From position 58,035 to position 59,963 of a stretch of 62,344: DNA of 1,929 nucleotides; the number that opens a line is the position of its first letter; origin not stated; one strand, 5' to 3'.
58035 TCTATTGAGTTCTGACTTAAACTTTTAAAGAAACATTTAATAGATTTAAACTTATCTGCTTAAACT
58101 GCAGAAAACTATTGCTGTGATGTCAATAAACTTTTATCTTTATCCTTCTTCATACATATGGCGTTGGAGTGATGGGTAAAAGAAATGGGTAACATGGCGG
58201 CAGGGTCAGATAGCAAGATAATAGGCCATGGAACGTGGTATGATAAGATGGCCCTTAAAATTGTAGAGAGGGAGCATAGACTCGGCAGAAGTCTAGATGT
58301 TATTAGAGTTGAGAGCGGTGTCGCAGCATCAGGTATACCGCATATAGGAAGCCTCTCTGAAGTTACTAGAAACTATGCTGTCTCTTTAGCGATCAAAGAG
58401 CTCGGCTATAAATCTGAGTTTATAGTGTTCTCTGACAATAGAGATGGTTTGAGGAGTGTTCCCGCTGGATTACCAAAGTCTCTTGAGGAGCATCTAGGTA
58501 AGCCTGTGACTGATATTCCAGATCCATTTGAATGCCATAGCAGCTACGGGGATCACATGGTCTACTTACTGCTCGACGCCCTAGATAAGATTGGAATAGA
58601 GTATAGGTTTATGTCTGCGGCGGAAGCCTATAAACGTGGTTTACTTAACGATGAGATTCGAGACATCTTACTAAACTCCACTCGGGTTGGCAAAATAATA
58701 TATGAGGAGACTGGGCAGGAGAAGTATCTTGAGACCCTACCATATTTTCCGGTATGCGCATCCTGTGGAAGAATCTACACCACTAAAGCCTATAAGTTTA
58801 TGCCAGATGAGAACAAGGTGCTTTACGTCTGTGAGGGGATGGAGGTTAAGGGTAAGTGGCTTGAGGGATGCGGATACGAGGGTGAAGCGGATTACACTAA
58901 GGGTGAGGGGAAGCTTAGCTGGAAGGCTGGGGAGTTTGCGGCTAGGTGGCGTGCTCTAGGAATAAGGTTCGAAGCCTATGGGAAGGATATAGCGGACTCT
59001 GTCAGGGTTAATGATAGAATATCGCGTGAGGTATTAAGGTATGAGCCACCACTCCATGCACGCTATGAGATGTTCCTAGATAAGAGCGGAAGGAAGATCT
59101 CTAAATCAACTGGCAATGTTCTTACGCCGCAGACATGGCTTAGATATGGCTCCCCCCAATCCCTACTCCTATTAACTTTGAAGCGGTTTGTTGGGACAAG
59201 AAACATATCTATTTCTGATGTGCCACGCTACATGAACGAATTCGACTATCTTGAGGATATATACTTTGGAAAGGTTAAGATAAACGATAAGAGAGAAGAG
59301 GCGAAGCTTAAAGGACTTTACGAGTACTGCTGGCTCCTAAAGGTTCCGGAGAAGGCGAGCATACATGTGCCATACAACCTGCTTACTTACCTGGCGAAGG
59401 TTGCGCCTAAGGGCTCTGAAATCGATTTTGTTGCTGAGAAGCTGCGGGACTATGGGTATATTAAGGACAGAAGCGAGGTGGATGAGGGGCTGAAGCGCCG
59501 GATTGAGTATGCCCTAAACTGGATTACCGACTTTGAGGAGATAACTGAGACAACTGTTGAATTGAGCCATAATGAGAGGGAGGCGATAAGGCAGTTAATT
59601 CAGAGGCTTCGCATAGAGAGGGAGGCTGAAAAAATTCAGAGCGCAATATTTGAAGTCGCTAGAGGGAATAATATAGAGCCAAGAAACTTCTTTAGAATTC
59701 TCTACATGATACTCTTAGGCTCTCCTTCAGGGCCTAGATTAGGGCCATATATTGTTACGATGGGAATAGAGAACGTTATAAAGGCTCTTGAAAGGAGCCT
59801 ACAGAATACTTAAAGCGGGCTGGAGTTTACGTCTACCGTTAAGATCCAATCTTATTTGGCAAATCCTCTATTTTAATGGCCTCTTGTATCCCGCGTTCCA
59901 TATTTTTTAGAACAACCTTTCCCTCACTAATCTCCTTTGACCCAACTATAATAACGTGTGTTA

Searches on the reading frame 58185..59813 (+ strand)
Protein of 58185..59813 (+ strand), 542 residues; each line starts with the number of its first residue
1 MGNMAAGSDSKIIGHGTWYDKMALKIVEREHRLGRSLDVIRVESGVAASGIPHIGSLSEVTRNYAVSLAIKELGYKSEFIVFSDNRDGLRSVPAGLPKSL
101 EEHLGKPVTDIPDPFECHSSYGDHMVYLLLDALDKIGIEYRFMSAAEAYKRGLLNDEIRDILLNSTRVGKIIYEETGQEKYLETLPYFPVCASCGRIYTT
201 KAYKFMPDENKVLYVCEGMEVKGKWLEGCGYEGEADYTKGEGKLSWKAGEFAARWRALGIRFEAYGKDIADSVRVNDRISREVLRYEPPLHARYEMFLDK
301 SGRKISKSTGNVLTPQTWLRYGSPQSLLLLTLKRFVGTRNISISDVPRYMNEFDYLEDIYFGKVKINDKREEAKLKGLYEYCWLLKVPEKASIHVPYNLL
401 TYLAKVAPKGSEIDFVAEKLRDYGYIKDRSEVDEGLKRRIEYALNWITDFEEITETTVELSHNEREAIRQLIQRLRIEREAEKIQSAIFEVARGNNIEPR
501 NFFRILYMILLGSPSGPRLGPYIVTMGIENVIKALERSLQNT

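Call 64: search_protein_families(library=pfam, proteins=[window:58185-59813:+])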
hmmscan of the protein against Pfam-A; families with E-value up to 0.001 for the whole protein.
window:58185-59813:+ (542 aa): 2 families
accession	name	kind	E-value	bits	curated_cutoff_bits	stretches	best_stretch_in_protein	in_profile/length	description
PF01921.24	tRNA-synt_1f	-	3.9e-102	342.3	27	1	17-380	2-355/360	tRNA synthetases class I (K)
PF19269.4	Anticodon_2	-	5.7e-05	24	23.6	1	426-537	23-139/141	Anticodon binding domain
